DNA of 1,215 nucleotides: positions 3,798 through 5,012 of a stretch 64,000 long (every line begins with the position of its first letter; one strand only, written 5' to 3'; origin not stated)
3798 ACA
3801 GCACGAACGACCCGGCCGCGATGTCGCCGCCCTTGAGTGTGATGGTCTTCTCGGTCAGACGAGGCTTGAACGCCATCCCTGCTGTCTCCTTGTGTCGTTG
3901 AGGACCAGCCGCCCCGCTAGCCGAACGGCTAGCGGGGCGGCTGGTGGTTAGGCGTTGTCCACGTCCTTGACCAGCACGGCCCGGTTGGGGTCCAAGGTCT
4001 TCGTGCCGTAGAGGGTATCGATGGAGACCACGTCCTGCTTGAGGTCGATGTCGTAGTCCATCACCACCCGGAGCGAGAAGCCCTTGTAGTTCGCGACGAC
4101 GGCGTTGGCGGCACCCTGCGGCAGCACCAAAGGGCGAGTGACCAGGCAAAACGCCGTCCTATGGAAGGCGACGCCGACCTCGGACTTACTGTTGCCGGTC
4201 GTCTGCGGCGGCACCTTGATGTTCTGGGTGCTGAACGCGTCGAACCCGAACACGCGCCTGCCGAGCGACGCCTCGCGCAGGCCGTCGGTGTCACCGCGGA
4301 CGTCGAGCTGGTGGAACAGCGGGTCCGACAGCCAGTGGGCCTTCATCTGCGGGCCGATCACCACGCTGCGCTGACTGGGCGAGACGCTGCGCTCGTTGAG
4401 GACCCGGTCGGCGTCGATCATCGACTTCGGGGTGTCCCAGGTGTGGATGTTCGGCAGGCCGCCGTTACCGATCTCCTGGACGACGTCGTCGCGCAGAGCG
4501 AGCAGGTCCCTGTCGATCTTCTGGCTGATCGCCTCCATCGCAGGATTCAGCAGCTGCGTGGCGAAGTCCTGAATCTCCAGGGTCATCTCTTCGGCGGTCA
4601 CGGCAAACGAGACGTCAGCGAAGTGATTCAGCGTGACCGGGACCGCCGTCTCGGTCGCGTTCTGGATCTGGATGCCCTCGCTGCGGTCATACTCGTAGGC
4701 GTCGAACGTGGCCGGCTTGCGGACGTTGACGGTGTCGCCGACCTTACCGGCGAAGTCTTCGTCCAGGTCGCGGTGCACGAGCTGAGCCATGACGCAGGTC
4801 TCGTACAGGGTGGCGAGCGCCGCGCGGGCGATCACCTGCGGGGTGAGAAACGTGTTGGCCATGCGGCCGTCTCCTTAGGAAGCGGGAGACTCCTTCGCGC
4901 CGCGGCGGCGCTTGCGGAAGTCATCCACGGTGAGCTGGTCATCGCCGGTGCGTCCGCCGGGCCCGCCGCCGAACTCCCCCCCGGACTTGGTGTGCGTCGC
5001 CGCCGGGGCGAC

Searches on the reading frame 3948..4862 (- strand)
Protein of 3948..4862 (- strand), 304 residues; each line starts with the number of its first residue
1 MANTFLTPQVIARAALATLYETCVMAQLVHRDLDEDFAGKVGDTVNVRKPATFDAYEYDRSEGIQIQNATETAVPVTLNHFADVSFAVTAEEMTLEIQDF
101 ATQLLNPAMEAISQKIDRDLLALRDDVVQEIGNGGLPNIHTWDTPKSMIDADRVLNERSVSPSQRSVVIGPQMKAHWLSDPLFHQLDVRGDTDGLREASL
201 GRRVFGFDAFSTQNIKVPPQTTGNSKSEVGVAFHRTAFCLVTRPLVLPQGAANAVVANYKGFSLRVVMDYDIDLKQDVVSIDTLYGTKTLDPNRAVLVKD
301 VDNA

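Call 17: search_protein_families(library=phrogs, proteins=[window:3948-4862:-], max_evalue=0.001)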
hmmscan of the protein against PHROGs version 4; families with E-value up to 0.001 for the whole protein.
window:3948-4862:- (304 aa): 3 families
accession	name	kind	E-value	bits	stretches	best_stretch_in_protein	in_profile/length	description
phrog_283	-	head and packaging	1.7e-72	245.9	2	1-223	1-225/385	major head protein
phrog_267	-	head and packaging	2.9e-12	47.5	1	3-245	33-289/410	major head protein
phrog_544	-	head and packaging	1.1e-05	26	1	3-122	9-126/282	major head protein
